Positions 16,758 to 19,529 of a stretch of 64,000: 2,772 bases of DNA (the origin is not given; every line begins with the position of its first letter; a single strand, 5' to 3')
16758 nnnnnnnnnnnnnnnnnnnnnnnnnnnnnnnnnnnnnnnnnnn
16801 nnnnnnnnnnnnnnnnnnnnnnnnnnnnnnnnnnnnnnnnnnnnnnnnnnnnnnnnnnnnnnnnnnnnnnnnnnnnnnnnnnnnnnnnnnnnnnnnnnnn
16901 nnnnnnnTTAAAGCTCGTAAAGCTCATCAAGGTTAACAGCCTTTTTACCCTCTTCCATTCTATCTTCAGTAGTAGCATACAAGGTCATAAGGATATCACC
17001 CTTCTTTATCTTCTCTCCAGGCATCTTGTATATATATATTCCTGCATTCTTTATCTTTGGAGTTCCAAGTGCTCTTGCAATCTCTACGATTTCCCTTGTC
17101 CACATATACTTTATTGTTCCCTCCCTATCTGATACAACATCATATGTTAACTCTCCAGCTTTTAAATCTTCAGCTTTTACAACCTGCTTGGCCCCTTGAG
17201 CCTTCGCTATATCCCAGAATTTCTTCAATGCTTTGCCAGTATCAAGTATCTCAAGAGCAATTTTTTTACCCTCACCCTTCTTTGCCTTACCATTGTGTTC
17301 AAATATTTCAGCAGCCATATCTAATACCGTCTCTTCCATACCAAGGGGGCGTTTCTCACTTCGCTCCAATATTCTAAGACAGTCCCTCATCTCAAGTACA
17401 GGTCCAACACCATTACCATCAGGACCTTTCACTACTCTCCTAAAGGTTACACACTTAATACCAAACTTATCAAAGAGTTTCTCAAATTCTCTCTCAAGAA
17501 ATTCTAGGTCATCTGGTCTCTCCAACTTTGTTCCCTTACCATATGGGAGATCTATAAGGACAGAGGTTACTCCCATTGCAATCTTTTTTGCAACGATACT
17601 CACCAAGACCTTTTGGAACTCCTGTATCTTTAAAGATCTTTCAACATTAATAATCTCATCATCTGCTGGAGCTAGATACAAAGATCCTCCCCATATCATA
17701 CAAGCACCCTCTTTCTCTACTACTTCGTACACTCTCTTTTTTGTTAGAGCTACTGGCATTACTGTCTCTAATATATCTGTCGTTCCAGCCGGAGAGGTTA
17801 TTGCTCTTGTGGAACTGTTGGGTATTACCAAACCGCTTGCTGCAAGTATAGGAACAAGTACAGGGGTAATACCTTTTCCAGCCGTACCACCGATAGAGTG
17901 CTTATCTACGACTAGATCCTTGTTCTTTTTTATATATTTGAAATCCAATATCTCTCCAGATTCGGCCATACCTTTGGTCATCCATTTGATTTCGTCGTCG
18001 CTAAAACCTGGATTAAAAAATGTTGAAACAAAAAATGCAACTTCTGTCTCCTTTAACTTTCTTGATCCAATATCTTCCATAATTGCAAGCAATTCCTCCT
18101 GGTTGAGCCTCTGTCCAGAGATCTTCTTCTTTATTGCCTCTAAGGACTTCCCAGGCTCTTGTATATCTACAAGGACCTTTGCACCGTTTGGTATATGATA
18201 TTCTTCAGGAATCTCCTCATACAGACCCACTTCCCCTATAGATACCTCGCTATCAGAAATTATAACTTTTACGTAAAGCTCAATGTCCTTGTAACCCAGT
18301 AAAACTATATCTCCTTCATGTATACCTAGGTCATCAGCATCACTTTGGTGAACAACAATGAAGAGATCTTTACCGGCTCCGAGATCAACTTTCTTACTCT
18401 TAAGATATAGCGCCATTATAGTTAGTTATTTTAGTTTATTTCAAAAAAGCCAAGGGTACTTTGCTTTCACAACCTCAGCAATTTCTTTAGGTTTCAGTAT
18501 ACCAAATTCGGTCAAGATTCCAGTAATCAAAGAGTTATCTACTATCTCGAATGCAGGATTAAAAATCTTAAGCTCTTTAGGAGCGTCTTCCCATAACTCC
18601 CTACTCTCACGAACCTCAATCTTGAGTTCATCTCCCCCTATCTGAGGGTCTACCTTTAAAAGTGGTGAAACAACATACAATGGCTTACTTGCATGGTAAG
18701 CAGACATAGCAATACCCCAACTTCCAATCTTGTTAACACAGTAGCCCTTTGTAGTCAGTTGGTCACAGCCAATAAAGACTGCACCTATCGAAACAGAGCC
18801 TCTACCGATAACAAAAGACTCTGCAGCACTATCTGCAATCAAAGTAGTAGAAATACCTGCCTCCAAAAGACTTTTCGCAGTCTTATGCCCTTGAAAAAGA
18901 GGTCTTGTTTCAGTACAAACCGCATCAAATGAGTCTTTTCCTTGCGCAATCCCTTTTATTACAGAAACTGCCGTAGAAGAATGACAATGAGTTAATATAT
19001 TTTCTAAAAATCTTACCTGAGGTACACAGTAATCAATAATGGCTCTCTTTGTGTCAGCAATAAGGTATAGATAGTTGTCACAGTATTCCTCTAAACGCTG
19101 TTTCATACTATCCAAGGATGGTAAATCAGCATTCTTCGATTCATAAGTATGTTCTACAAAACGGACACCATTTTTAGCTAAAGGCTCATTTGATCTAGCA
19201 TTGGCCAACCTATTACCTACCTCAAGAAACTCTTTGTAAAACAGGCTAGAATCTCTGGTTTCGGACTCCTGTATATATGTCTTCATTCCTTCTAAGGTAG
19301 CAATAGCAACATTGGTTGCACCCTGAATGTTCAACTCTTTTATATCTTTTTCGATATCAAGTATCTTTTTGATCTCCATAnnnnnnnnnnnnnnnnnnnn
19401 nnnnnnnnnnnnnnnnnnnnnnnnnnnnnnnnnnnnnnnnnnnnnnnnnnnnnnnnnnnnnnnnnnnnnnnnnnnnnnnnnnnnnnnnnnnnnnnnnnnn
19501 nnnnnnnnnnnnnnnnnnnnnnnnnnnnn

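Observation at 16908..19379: Archaeal-type AMP salvage pair: AMP phosphorylase next to ribose-1,5-bisphosphate isomerase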

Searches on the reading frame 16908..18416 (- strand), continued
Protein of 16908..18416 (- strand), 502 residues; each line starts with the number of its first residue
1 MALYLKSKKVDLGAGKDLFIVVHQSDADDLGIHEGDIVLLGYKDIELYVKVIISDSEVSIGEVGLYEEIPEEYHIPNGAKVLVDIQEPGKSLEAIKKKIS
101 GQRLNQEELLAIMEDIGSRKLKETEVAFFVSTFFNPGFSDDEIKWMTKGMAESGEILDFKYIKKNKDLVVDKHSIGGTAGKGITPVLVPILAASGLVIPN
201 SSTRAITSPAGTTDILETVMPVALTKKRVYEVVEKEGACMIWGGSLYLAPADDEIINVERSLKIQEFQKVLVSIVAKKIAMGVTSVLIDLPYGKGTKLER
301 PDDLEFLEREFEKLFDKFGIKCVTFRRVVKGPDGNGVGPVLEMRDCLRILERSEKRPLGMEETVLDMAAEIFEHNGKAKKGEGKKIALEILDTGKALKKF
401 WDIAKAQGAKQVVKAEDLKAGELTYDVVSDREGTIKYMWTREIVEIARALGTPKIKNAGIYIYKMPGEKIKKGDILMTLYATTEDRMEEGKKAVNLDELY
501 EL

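Call 73: find_encoding_contigs(protein=P0623, flank=4000, max_places=4)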
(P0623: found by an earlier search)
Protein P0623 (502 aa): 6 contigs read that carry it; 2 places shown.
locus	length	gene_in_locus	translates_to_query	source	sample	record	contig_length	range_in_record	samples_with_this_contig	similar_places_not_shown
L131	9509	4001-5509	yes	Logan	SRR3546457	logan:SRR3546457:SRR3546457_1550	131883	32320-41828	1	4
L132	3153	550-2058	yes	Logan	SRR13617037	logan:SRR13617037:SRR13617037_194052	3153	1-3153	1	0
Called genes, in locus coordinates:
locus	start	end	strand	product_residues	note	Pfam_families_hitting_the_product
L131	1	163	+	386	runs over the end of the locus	-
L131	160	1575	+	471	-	PF01743:PolyA_pol, PF12627:PolyA_pol_RNAbd, PF01966:HD, PF13735:tRNA_NucTran2_2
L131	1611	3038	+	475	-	PF00753:Lactamase_B, PF23023:Anti-Pycsar_Apyc1 (faint), PF12706:Lactamase_B_2 (faint), PF16661:Lactamase_B_6, PF10996:Beta-Casp, PF07521:RMMBL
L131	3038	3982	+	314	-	PF01008:IF-2B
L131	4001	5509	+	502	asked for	PF02885:Glycos_trans_3N, PF00591:Glycos_transf_3, PF07831:PYNP_C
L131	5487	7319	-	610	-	PF01841:Transglut_core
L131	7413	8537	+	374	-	PF01926:MMR_HSR1, PF02421:FeoB_N (weak), PF06071:YchF-GTPase_C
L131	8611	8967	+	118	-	PF01250:Ribosomal_S6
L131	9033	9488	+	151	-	PF00436:SSB, PF22657:SSB_1 (weak)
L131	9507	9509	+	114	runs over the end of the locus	PF01084:Ribosomal_S18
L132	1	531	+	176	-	?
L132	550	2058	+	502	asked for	PF02885:Glycos_trans_3N, PF00591:Glycos_transf_3, PF07831:PYNP_C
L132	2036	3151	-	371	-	?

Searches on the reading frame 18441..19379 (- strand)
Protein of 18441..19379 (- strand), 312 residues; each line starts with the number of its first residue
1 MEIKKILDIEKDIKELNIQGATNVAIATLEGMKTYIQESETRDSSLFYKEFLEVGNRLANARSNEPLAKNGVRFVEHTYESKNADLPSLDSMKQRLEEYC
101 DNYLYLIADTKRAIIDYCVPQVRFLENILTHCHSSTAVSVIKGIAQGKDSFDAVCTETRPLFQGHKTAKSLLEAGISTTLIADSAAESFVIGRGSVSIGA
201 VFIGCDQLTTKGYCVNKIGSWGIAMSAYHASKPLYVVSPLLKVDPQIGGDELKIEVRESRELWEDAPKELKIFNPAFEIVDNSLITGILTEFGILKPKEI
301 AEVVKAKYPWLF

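Call 3: search_protein_families(library=pfam, proteins=[window:18441-19379:-])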
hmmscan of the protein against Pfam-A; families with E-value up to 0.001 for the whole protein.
window:18441-19379:- (312 aa): 1 family
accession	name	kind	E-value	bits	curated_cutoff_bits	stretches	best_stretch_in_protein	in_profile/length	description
PF01008.23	IF-2B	-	5.8e-54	183.7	22.4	1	18-297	2-280/280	Initiation factor 2 subunit family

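Call 4: search_protein_families(library=ncbifam, proteins=[window:18441-19379:-])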
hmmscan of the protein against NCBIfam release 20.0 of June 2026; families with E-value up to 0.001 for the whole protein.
window:18441-19379:- (312 aa): 8 families
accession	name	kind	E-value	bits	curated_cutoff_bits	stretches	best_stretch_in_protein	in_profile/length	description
TIGR00511.1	ribulose_e2b2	equivalog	3.8e-50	170.9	314.1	1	6-310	2-301/301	ribose 1,5-bisphosphate isomerase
TIGR00524.1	eIF-2B_rel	subfamily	1.7e-47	162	185.85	1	3-297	1-303/303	S-methyl-5-thioribose-1-phosphate isomerase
NF004326.0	PRK05720.1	subfamily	5.9e-42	143.7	271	1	2-303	36-348/358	s-methyl-5-thioribose-1-phosphate isomerase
TIGR00512.1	salvage_mtnA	equivalog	4.2e-38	131.1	279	1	2-296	26-334/335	S-methyl-5-thioribose-1-phosphate isomerase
NF004700.0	PRK06036.1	equivalog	5.9e-28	97.9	528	1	1-304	28-337/339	S-methyl-5-thioribose-1-phosphate isomerase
NF006210.0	PRK08335.1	equivalog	3.5e-26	92.1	339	1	4-299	4-274/275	translation initiation factor IF-2B subunit alpha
NF004436.0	PRK05772.1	equivalog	5.4e-24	85.1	521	1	2-297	42-351/363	S-methyl-5-thioribose-1-phosphate isomerase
NF004994.0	PRK06372.1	equivalog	7.1e-11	42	249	1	137-299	95-250/253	translation initiation factor IF-2B subunit delta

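Call 9: search_solved_structures(query=window:18441-19379:-, show_alignments=3)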
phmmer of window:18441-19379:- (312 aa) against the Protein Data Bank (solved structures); distinct sequences matched with E-value up to 0.001: 41.
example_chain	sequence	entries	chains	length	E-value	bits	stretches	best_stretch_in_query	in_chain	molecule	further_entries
3a11_A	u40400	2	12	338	5.7e-32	114.3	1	3-311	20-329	Translation initiation factor eIF-2B, delta subunit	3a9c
5yfj_A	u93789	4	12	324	9.4e-32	113.6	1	2-311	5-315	Ribose 1,5-bisphosphate isomerase | Ribose-1,5-bisphosphate isomerase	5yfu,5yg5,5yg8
5yft_A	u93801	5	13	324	4.3e-31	111.4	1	2-311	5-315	Ribose 1,5-bisphosphate isomerase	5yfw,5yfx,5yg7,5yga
3vm6_A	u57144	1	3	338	1.4e-30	109.7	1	3-311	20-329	Translation initiation factor eIF-2B, delta subunit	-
5yfs_A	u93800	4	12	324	2.4e-30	109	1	2-311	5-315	Ribose 1,5-bisphosphate isomerase | Ribose-1,5-bisphosphate isomerase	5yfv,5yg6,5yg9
1t9k_A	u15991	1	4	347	1.5e-26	96.5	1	7-298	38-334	Probable methylthioribose-1-phosphate isomerase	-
2yrf_A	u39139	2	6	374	1.6e-22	83.3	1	11-297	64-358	Methylthioribose-1-phosphate isomerase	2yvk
6a34_A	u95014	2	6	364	1.3e-21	80.3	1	4-297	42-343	Putative methylthioribose-1-phosphate isomerase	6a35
4ldr_A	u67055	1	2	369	4.5e-21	78.5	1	128-302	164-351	Methylthioribose-1-phosphate isomerase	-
4ldq_A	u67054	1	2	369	6.3e-21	78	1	128-302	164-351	Methylthioribose-1-phosphate isomerase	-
1t5o_A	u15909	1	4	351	3.2e-20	75.7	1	3-302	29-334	Translation initiation factor eIF2B, subunit delta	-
1vb5_A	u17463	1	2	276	1.7e-18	70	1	4-298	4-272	translation initiation factor eIF-2B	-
2a0u_A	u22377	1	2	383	1.7e-17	66.8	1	134-299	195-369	initiation factor 2B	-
6caj_H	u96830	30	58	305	7.6e-16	61.3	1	92-302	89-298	Translation initiation factor eIF-2B subunit alpha | Translation initiation factor eIF2B subunit alpha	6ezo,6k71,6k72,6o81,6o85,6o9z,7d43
3ecs_A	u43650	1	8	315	7.7e-16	61.3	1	92-303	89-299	Translation initiation factor eIF-2B subunit alpha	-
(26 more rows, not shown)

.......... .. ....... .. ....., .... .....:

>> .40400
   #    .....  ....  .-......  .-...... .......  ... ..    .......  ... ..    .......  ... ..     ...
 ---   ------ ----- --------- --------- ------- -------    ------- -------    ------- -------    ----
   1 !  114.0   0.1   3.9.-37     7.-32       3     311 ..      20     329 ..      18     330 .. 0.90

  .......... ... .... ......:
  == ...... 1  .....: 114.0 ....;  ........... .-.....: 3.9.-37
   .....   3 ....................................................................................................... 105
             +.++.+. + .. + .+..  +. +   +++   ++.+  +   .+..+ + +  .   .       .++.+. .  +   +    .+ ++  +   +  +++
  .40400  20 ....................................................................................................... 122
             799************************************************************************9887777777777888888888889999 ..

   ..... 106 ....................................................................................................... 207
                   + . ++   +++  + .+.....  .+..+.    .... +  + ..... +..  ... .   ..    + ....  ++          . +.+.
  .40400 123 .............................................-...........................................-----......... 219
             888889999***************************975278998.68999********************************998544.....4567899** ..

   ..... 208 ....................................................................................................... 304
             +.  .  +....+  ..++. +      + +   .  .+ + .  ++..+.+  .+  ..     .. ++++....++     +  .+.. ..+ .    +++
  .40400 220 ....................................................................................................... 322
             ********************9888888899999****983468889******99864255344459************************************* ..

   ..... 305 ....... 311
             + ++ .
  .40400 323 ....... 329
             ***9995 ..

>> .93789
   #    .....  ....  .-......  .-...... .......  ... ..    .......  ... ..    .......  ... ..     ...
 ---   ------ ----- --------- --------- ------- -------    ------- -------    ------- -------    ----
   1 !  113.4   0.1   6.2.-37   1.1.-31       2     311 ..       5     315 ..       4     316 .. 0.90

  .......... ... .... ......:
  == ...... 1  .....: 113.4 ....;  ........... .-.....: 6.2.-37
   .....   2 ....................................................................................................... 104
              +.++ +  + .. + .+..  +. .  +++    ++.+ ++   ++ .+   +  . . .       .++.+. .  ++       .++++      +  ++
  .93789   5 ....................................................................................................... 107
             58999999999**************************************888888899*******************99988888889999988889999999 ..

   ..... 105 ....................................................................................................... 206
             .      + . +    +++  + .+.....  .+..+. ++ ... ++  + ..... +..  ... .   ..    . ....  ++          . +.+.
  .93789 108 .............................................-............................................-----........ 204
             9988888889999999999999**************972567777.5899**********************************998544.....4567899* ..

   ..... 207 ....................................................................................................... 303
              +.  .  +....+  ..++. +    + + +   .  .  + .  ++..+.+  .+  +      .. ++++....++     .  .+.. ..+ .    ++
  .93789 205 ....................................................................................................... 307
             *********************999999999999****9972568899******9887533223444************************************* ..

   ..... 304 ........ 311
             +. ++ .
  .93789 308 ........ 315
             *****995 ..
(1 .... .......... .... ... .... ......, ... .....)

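Call 28: search_protein_representatives(protein=window:18441-19379:-)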
Query: 312 residues. Proteins with E-value up to 0.001 (for the whole library): 5477; up to 1e-10: 2143; up to 1e-30: 222. The best 150 are listed.
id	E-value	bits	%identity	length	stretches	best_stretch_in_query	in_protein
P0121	2.1e-116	404.6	58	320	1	5-312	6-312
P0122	2.0e-78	280.0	42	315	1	3-312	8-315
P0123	1.6e-76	273.7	43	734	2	87-311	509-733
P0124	1.7e-76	273.6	45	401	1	6-311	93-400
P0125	4.1e-76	272.4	43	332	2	142-311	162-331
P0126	2.1e-75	270.1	44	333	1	4-311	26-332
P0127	5.7e-73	262.0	43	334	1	6-311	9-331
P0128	7.0e-73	261.8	42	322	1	5-311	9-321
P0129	6.1e-71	255.4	41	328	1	8-312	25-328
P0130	6.1e-71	255.4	45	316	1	3-312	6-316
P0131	1.2e-67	244.6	44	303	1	8-312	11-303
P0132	3.3e-65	236.6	42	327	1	7-311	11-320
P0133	1.2e-64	234.7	41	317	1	11-311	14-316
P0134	4.6e-63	229.5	40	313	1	10-312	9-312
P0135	7.2e-63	228.9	40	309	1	8-311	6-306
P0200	1.9e-42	161.9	37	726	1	6-311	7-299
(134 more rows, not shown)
